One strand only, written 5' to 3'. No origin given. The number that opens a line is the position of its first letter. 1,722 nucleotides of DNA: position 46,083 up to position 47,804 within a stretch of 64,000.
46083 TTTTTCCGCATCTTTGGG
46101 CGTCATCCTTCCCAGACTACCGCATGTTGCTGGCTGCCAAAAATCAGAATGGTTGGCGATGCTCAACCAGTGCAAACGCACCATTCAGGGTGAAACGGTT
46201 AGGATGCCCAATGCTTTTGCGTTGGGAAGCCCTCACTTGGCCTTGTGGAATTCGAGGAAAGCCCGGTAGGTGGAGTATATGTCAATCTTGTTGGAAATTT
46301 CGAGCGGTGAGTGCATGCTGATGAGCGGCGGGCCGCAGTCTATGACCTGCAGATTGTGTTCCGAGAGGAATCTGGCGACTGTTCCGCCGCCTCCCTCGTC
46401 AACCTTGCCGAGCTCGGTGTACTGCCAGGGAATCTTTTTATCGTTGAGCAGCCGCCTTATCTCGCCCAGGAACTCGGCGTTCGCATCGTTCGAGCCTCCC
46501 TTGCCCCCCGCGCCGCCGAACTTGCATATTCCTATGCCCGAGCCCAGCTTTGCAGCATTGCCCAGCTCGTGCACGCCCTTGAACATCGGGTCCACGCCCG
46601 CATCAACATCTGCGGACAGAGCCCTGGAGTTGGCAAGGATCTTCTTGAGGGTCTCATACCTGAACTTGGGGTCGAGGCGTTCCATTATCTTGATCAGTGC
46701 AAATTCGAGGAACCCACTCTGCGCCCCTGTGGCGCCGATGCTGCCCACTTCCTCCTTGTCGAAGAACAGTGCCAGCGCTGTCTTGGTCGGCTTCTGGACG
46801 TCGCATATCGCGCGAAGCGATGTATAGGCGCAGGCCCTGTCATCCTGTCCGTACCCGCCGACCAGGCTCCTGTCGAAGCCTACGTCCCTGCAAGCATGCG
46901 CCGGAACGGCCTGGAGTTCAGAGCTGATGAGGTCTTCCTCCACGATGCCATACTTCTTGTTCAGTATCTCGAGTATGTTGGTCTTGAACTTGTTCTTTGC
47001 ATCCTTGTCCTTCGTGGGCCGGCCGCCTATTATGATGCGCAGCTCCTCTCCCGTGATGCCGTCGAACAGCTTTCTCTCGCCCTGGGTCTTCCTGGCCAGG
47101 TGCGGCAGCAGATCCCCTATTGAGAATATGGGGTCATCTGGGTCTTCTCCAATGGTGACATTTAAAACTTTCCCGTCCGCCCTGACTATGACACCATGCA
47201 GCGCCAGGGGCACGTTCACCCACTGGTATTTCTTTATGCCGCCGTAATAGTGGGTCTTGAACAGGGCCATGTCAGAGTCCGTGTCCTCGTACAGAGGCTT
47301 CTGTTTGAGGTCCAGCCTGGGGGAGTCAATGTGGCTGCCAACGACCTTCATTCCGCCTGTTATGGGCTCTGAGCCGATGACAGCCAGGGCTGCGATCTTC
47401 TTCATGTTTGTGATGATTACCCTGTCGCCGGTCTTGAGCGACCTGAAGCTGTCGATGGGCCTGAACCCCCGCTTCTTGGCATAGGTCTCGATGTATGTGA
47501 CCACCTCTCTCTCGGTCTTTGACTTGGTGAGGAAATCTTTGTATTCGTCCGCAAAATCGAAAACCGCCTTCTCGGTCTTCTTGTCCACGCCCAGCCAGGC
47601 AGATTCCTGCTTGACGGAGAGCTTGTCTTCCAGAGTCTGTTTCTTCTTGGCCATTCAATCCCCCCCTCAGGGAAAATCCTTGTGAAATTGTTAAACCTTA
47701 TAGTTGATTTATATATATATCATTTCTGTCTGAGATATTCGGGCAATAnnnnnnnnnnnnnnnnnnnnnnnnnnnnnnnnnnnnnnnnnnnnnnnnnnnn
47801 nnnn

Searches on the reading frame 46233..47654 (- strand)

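Call 16: search_protein_families(library=pfam, proteins=[window:46233-47654:-], max_evalue=0.00001)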
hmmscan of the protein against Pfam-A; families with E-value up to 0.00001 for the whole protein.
window:46233-47654:- (473 aa): 1 family
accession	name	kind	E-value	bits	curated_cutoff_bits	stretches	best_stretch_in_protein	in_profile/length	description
PF02127.20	Peptidase_M18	-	7.1e-84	282.6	24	1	41-469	1-431/432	Aminopeptidase I zinc metalloprotease (M18)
